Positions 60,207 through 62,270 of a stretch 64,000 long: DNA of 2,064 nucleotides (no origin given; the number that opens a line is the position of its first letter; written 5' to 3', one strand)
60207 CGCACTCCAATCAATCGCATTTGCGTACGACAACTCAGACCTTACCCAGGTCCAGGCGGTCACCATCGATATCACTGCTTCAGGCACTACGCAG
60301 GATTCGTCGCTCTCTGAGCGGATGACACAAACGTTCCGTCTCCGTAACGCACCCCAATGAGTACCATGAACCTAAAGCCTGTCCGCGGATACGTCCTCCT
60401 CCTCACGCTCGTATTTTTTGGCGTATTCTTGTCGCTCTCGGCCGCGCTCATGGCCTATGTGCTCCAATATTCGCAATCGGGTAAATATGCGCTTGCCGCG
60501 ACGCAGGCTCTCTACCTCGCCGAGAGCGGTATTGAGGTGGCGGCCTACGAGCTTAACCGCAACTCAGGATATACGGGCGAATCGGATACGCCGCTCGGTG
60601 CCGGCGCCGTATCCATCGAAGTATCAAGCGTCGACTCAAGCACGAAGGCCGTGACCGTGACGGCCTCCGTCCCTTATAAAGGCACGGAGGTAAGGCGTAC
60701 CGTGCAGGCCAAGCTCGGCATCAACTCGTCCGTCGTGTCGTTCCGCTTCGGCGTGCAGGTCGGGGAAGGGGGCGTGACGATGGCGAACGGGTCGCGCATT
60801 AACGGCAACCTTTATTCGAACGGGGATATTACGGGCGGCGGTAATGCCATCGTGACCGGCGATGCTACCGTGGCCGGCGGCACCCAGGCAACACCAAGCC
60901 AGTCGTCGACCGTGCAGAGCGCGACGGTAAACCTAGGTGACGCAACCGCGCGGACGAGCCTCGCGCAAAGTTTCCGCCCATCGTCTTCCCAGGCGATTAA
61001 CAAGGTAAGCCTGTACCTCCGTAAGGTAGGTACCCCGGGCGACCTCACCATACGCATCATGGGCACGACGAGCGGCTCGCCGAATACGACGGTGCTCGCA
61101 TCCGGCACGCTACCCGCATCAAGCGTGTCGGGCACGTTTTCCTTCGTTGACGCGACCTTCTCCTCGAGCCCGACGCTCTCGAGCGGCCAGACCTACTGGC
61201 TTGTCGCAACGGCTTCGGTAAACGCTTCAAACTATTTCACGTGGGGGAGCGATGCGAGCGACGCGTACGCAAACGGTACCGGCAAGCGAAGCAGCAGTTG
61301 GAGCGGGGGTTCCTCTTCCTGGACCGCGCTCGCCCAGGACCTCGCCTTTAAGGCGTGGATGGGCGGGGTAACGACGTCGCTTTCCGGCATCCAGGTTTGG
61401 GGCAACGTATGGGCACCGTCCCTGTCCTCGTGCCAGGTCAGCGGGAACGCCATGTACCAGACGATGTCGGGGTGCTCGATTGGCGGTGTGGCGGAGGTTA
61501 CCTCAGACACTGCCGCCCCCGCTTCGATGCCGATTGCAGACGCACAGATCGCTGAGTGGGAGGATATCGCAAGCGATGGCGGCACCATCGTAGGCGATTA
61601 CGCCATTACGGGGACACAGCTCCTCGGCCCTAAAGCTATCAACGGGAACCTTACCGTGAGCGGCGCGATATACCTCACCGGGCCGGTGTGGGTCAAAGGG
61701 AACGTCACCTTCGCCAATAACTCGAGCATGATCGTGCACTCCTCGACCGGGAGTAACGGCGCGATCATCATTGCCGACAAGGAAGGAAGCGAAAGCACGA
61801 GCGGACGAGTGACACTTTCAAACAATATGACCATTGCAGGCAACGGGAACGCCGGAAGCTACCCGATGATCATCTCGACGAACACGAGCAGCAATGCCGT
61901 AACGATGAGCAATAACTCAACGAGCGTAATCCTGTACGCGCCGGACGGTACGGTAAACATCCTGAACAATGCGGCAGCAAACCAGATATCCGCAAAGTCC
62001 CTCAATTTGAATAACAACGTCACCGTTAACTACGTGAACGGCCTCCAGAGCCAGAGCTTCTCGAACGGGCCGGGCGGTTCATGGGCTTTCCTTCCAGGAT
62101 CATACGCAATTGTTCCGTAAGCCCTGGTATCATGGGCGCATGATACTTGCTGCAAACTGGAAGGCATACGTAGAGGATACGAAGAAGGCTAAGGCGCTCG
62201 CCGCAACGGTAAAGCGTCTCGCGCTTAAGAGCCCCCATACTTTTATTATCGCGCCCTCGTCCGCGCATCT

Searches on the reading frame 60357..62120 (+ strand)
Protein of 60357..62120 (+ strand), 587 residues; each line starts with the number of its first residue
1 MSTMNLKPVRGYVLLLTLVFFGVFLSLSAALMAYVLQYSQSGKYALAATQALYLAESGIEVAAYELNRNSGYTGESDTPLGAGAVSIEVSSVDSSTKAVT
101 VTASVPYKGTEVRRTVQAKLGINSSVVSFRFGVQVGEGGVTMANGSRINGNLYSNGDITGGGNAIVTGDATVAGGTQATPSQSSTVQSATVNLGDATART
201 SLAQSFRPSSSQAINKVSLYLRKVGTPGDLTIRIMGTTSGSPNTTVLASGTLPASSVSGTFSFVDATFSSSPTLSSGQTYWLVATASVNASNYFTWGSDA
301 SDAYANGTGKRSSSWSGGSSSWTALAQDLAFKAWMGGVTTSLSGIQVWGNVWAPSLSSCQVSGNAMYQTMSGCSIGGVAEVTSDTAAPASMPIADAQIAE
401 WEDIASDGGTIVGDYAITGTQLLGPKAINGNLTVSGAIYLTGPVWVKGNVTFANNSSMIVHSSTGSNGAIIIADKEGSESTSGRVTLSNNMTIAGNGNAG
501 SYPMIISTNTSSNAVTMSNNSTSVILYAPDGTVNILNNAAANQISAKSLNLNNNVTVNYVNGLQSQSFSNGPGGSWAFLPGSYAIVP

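Call 75: find_encoding_contigs(protein=window:60357-62120:+, flank=10000, max_places=1)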
Protein window:60357-62120:+ (587 aa): 1 contig read that carries it; 1 place shown.
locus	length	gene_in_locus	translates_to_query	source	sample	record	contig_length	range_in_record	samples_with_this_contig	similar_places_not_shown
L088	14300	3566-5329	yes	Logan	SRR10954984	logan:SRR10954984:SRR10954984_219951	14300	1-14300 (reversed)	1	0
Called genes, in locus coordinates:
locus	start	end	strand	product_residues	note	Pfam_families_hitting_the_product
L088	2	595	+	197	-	?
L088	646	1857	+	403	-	PF00482:T2SSF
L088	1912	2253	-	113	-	-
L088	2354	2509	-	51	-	-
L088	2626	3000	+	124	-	PF07963:N_methyl (faint)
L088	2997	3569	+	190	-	-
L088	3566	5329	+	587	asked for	-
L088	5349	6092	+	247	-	PF00121:TIM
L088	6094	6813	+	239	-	PF00657:Lipase_GDSL, PF13472:Lipase_GDSL_2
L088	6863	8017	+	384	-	PF00162:PGK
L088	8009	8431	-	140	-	PF11969:DcpS_C, PF01230:HIT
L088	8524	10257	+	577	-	PF01368:DHH, PF02272:DHHA1, PF17768:RecJ_OB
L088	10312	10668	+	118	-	-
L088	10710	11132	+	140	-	PF00075:RNase_H, PF13456:RVT_3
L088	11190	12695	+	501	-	PF13567:DUF4131, PF03772:Competence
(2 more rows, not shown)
